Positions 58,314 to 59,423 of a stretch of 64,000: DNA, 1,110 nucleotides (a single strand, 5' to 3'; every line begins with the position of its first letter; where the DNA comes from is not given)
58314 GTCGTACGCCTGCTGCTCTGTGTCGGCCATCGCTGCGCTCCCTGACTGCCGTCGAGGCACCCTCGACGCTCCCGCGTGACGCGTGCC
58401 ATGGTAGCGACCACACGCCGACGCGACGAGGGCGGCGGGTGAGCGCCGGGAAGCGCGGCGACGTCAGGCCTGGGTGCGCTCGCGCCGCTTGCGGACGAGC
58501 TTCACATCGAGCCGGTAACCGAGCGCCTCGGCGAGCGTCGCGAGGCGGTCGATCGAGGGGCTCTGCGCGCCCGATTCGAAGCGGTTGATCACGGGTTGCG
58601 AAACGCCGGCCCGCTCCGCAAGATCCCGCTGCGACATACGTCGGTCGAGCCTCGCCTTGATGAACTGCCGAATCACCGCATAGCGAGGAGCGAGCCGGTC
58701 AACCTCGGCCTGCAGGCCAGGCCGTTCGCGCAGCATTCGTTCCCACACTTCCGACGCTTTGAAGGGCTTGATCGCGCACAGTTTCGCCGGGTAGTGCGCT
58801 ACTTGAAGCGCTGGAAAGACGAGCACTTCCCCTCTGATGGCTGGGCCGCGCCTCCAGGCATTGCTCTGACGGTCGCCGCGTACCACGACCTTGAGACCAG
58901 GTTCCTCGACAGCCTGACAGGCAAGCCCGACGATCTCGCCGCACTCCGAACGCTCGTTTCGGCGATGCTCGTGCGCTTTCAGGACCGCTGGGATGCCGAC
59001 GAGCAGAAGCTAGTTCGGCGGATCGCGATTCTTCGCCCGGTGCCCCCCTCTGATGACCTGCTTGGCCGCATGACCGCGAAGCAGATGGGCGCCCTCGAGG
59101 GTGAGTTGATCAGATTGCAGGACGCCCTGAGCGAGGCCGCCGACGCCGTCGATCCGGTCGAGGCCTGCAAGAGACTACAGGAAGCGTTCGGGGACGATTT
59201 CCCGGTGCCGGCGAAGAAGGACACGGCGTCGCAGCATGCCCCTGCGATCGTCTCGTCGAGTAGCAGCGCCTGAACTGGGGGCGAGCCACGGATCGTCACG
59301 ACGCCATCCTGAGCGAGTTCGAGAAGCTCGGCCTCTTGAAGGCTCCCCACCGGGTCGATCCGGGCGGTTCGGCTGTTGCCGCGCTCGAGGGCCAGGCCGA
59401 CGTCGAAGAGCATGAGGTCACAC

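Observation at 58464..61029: Decayed CBASS type II-like module: XRE regulator, CD-NTase C-domain fragment, E2-like gene, then IS-C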

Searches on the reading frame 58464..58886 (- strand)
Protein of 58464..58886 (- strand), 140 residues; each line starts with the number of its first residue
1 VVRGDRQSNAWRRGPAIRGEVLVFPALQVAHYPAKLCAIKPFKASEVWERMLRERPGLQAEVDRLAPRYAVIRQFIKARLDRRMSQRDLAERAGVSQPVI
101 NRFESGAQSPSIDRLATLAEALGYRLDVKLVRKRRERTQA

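Call 3: search_protein_families(library=pfam, proteins=[window:58464-58886:-], max_evalue=1)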
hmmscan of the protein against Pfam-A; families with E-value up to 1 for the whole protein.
window:58464-58886:- (140 aa): 15 families
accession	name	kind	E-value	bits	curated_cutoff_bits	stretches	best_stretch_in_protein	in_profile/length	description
PF01381.28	HTH_3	-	5.6e-15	55.6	23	1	77-127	3-53/55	Helix-turn-helix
PF13560.12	HTH_31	-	1.3e-09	38.6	27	1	79-123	10-55/64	Helix-turn-helix domain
PF13443.12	HTH_26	-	5.6e-08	33.4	22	1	81-125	8-53/63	Cro/C1-type HTH DNA-binding domain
PF13744.12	HTH_37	-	1.7e-07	31.3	27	1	61-129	9-78/80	Helix-turn-helix domain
PF12844.13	HTH_19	-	1.2e-05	25.5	30.2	1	77-125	6-54/64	Helix-turn-helix domain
PF13412.12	HTH_24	-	0.00076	19.4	21.9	1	81-102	15-36/48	Winged helix-turn-helix DNA-binding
PF22495.2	HTH_92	-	0.0039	16.9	27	1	77-110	2-35/45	RsaL-like HTH domain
PF13404.12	HTH_AsnC-type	-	0.014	15.6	27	1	82-101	16-35/42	AsnC-type helix-turn-helix domain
PF12802.13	MarR_2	-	0.025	15.2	27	1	78-102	16-39/61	MarR family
PF01418.23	HTH_6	-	0.025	15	28.3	1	79-103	28-54/77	Helix-turn-helix domain, rpiR family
PF18024.7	HTH_50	-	0.025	14.7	27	1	73-102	13-43/50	Helix-turn-helix domain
PF01371.25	Trp_repressor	-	0.032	14.8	27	1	60-103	30-69/88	Trp repressor protein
PF13545.12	HTH_Crp_2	-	0.032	14.6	27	1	79-102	18-41/70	Crp-like helix-turn-helix domain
PF13413.12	HTH_25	-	0.039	14.2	24.6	1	77-106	4-33/62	Helix-turn-helix domain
PF00440.29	TetR_N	-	0.071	13.3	24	1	84-102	17-35/47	Bacterial regulatory proteins, tetR family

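Call 4: search_protein_families(library=padloc, proteins=[window:58464-58886:-], max_evalue=1)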
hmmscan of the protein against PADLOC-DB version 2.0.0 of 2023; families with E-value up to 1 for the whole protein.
window:58464-58886:- (140 aa): 20 families
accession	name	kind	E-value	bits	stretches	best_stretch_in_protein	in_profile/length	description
PDLC02926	HTH_VI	-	3.9e-09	34.7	1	77-127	8-58/92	-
PDLC03952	RmrA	-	1.1e-08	32.4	1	73-123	25-75/395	-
PDLC04142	capH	-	2.8e-08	32.7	1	77-133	13-69/103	capH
PDLC03949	RmrA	-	4.2e-08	30.5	1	75-125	7-57/363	-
PDLC03946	RmrA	-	3.1e-07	27.4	1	75-127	7-59/357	-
PDLC03944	RmrA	-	2.7e-06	24.7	1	77-124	13-60/384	-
PDLC03948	RmrA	-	7.5e-06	23.1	1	76-124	14-62/397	-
PDLC03956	RmrA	-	9e-06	23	1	73-130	11-69/399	-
PDLC03951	RmrA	-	1e-05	22.7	1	75-126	13-64/400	-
PDLC04775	PDC-M69A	-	1.4e-05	23.6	1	74-136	10-72/113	-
PDLC03947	RmrA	-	1.4e-05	22.1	1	75-123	16-64/383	-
PDLC03954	RmrA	-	2.3e-05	21.5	1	77-125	17-65/380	-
PDLC03955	RmrA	-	5.1e-05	20.7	1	76-123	26-73/371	-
PDLC03665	Control_protein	-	0.0012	17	1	77-126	15-65/77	control protein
PDLC04760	PDC-M64C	-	0.0022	16.3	1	47-126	5-82/93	-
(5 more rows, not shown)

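Call 28: find_homologous_proteins(query=window:58464-58886:-)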
Query window:58464-58886:- (140 aa): 11 proteins with E <= 0.001 among 75 candidates.
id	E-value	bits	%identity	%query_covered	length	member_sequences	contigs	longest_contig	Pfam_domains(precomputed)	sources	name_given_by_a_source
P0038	4.3e-52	193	99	69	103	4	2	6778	PF13744.13,PF12844.14,PF01381.29,PF13560.13,PF13443.13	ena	-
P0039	3.1e-41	158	88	61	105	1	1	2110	PF13744.13,PF12844.14,PF01381.29,PF13560.13,PF13443.13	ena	-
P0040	1.7e-29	120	76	57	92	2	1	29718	PF13744.13,PF01381.29,PF13560.13,PF13443.13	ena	-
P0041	5.1e-19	86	59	61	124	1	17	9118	PF01381.29,PF13560.13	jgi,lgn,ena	jgi:ribosome-binding protein aMBF1 (putative translation factor)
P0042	1.4e-18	85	55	59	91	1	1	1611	PF01381.29,PF13560.13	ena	-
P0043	1.7e-18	85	51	67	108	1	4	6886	PF12844.14,PF01381.29,PF13560.13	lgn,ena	-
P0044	2.7e-18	84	49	62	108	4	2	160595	PF12844.14,PF01381.29,PF13560.13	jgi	jgi:ribosome-binding protein aMBF1 (putative translation factor)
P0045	1.7e-16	78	46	69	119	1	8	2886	PF12844.14,PF01381.29,PF13560.13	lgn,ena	-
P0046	2.5e-15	75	45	69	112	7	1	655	PF12844.14,PF01381.29,PF13560.13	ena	-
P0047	2.5e-13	68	48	60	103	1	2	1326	PF12844.14,PF01381.29,PF13560.13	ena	-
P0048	1.4e-12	66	47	60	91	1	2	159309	PF12844.14,PF01381.29,PF13560.13,PF13443.13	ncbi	ncbi:MAG: helix-turn-helix transcriptional regulator [Candidatus Saccharibacteria bacterium]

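Call 29: find_encoding_contigs(protein=P0038, flank=7000, max_places=6)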
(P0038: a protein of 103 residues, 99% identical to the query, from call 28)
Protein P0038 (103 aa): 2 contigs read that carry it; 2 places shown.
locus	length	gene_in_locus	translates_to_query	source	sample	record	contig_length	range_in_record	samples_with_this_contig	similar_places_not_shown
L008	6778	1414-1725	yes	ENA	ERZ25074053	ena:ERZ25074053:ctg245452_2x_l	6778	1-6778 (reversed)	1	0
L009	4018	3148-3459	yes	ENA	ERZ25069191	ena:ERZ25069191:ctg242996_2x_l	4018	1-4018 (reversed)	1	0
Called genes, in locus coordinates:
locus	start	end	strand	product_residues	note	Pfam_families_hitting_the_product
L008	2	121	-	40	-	?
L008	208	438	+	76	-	PF13565:HTH_32, PF13276:HTH_21 (weak)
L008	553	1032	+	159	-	PF13683:rve_3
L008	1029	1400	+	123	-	PF05973:Gp49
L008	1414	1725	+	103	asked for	PF13560:HTH_31, PF13744:HTH_37, PF12844:HTH_19 (weak), PF01381:HTH_3, PF13443:HTH_26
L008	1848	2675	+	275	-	PF00378:ECH_1, PF16113:ECH_2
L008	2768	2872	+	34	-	-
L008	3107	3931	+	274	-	PF13565:HTH_32, PF13683:rve_3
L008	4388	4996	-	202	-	PF14367:DUF4411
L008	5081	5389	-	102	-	-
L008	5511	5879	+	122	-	-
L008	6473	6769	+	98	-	-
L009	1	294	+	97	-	?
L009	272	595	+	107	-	-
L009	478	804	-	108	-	-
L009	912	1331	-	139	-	PF14333:DUF4389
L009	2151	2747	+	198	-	PF13683:rve_3 (weak)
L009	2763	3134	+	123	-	PF05973:Gp49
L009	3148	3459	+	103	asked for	PF13560:HTH_31, PF13744:HTH_37, PF12844:HTH_19 (weak), PF01381:HTH_3, PF13443:HTH_26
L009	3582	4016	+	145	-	?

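Call 58: search_protein_families(library=ncbifam, proteins=[window:58464-58886:-, L009:2763-3134:+], max_evalue=0.001)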
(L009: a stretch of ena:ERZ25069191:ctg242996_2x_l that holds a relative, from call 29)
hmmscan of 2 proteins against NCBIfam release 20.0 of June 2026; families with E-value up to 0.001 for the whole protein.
window:58464-58886:- (140 aa): 9 families
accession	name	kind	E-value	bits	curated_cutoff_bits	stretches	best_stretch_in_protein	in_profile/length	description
NF041951.1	phage_RstR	subfamily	3.8e-10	40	80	1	74-136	6-67/108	RstR family transcriptional repressor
TIGR03070.1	couple_hipB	subfamily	2.6e-09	36.9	71.65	1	77-126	9-58/58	type II toxin-antitoxin system Y4mF family antitoxin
NF006015.0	PRK08154.1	subfamily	1.5e-07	30.9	204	1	76-133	36-92/314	anaerobic benzoate catabolism transcriptional regulator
NF047948.1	male_kill_WMK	equivalog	1.6e-07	31.1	300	1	68-126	3-61/300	WO male-killing family protein Wmk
TIGR00270.2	TIGR00270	equivalog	3.4e-06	26.9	110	1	77-137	82-138/159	multiprotein bridging factor aMBF1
NF010465.0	PRK13890.1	equivalog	0.00012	22.1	96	1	80-129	15-64/121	conjugal transfer protein TrbA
NF003162.0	PRK04140.1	equivalog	0.00022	20.4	263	1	77-126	133-182/317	transcriptional regulator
NF007257.0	PRK09706.1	subfamily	0.00058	19.7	101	1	78-122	13-57/135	transcriptional repressor DicA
NF007408.0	PRK09943.1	equivalog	0.00085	18.9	211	0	73-126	10-63/185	HTH-type transcriptional regulator PuuR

L009:2763-3134:+ (123 aa): 0 families

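Call 69: search_protein_families(library=padloc, proteins=[L009:2763-3134:+], max_evalue=0.001)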
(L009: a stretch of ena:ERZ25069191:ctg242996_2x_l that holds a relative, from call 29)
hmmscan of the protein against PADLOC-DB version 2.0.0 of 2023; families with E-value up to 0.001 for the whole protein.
L009:2763-3134:+ (123 aa): 0 families

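Call 72: search_protein_families(library=pfam, proteins=[L009:2763-3134:+, L008:1029-1400:+, P0038], max_evalue=0.01)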
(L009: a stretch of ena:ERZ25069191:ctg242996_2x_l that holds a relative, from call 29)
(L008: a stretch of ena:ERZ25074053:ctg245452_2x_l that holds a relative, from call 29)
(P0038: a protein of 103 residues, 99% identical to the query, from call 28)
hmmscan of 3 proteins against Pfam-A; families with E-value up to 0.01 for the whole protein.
L009:2763-3134:+ (123 aa): 1 family
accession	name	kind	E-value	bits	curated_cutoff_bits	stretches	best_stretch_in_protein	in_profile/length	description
PF05973.20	Gp49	-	7.3e-09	36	23.9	1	60-121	26-89/90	Phage derived protein Gp49-like (DUF891)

L008:1029-1400:+ (123 aa): 1 family
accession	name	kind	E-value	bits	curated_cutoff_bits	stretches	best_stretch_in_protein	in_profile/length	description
PF05973.20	Gp49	-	7.3e-09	36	23.9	1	60-121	26-89/90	Phage derived protein Gp49-like (DUF891)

P0038 (103 aa): 8 families
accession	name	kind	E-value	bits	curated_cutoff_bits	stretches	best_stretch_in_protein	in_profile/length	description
PF01381.28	HTH_3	-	5.2e-15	55.7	23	1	40-90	3-53/55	Helix-turn-helix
PF13560.12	HTH_31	-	1.1e-09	38.9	27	1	42-86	10-55/64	Helix-turn-helix domain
PF13443.12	HTH_26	-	3.5e-08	34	22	1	44-88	8-53/63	Cro/C1-type HTH DNA-binding domain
PF13744.12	HTH_37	-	7.9e-08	32.4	27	1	24-92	9-78/80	Helix-turn-helix domain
PF12844.13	HTH_19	-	6.2e-06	26.5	30.2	1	40-88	6-54/64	Helix-turn-helix domain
PF13412.12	HTH_24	-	0.00044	20.2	21.9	1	44-65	15-36/48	Winged helix-turn-helix DNA-binding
PF22495.2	HTH_92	-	0.0024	17.6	27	1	40-73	2-35/45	RsaL-like HTH domain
PF13404.12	HTH_AsnC-type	-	0.0043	17.3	27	0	45-64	16-35/42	AsnC-type helix-turn-helix domain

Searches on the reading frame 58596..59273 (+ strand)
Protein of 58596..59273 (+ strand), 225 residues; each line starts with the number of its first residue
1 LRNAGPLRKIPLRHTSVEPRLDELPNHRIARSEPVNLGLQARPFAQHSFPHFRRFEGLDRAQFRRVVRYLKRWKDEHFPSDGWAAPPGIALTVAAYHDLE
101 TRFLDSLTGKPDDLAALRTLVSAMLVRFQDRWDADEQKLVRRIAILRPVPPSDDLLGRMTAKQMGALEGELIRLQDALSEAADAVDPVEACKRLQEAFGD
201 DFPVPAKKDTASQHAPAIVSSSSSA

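Call 3: search_protein_families(library=pfam, proteins=[window:58596-59273:+], max_evalue=1)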
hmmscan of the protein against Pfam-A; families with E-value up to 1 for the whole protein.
window:58596-59273:+ (225 aa): 3 families
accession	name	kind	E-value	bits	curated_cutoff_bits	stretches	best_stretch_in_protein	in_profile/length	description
PF21713.2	DncV_C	-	0.0022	18.4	28.4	0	62-97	3-35/135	Cyclic GMP-AMP synthase, C-terminal domain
PF09006.16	Surfac_D-trimer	-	0.037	14.4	22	1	162-180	6-24/46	Lung surfactant protein D coiled-coil trimerisation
PF00837.23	T4_deiodinase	-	0.14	11.8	27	1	35-102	107-169/237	Iodothyronine deiodinase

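Call 4: search_protein_families(library=padloc, proteins=[window:58596-59273:+], max_evalue=1)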
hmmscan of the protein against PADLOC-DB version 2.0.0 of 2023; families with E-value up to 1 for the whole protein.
window:58596-59273:+ (225 aa): 21 families
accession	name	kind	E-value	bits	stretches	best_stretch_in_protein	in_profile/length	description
PDLC00795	Cyclase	-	3.8e-49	165.6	1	56-225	173-340/340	oligonucleotide-cyclase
PDLC00774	Cyclase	-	3.1e-18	64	1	59-215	165-299/316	oligonucleotide-cyclase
PDLC00824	Cyclase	-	6.1e-16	56.3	1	55-214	180-324/466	oligonucleotide-cyclase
PDLC00768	Cyclase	-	1.5e-14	51.6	1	61-222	227-365/380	oligonucleotide-cyclase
PDLC00781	Cyclase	-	9.6e-11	39.3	1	61-221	224-363/380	oligonucleotide-cyclase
PDLC00775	Cyclase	-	6.5e-08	30.1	1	61-215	233-367/389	oligonucleotide-cyclase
PDLC00806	Cyclase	-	4.6e-05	20.4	1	61-216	237-372/396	oligonucleotide-cyclase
PDLC00782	Cyclase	-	0.00025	18.3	1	61-99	256-291/417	oligonucleotide-cyclase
PDLC00818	Cyclase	-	0.00041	18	1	180-217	270-309/322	oligonucleotide-cyclase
PDLC00822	Cyclase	-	0.00045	17.6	1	63-216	217-356/375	oligonucleotide-cyclase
PDLC00808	Cyclase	-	0.0011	16.4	1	60-204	177-324/325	oligonucleotide-cyclase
PDLC00821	Cyclase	-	0.0013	15.4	1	61-201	275-398/434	oligonucleotide-cyclase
PDLC00773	Cyclase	-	0.0027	15.3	1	119-213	212-305/334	oligonucleotide-cyclase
PDLC00793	Cyclase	-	0.0029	14.8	1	124-212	219-305/462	oligonucleotide-cyclase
PDLC00799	Cyclase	-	0.0052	13.4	1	58-121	190-244/449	oligonucleotide-cyclase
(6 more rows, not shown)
